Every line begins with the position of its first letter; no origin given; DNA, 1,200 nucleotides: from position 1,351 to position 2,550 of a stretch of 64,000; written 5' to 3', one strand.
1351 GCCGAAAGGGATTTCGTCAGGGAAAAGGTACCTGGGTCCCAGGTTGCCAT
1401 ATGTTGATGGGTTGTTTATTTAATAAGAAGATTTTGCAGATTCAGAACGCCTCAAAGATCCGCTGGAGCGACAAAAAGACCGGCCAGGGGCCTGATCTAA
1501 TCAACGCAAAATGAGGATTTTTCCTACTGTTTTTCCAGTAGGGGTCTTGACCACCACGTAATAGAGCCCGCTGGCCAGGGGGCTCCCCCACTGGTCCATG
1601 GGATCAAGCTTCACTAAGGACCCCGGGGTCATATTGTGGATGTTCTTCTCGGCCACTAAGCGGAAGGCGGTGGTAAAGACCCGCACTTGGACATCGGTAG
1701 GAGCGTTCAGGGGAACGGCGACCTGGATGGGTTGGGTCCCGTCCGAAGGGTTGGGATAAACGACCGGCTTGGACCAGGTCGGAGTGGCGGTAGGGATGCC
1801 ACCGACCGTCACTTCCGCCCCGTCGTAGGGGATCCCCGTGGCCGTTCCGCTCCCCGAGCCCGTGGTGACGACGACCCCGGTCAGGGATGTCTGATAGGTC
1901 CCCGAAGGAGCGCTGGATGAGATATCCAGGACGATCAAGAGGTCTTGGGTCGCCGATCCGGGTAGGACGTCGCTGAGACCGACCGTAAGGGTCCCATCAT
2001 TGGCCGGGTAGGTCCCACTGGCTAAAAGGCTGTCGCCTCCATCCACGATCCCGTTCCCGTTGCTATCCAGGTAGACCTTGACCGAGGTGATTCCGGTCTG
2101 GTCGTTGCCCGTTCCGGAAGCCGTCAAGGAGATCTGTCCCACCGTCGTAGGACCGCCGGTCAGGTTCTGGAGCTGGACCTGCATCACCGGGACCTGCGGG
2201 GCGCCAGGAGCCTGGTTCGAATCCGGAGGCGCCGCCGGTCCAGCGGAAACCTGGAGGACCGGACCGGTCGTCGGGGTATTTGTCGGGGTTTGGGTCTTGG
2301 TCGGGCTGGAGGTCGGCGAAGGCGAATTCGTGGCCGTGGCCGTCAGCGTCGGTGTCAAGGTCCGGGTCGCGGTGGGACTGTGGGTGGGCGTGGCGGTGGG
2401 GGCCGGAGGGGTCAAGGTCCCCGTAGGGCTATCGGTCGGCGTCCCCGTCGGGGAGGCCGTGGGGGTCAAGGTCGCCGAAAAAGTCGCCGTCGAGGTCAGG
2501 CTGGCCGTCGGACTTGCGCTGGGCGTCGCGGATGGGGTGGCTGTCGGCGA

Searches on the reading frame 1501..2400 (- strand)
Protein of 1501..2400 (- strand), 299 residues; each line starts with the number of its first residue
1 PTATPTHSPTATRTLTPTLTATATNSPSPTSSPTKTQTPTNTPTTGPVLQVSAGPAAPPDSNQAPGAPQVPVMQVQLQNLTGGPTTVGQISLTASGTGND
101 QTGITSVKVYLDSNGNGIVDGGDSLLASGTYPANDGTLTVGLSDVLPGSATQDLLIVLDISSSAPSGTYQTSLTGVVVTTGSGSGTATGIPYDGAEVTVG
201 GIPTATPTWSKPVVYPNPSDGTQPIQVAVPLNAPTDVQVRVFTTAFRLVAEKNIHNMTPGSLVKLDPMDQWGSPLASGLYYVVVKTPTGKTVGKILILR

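Call 12: search_protein_families(library=pfam, proteins=[window:1501-2400:-], max_evalue=5)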
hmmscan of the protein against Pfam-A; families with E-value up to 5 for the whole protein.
window:1501-2400:- (299 aa): 2 families
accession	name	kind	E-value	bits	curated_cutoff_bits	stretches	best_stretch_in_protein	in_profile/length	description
PF13860.13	FlgD_ig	-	3.2e-05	24.2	27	1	219-288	6-77/79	FlgD Ig-like domain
PF18962.6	Por_Secre_tail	-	0.0031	18.2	27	1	214-297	1-75/75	Secretion system C-terminal sorting domain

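Call 13: search_protein_families(library=ncbifam, proteins=[window:1501-2400:-], max_evalue=1)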
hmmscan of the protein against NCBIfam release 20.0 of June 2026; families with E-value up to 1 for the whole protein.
window:1501-2400:- (299 aa): 3 families
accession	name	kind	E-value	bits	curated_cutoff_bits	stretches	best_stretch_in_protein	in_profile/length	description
TIGR04183.1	Por_Secre_tail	domain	1.3e-05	25.1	23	1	214-297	1-71/72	T9SS type A sorting domain-containing protein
NF052228.1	T9SS_PorZ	equivalog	0.00015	20.4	260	1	208-298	669-756/757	type IX secretion system anionic LPS delivery protein PorZ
NF052323.1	T9SSA_dep_M6i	equivalog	0.15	9.9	600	1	215-286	961-1026/1043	T9SS-dependent M6-like inactivated metalloprotease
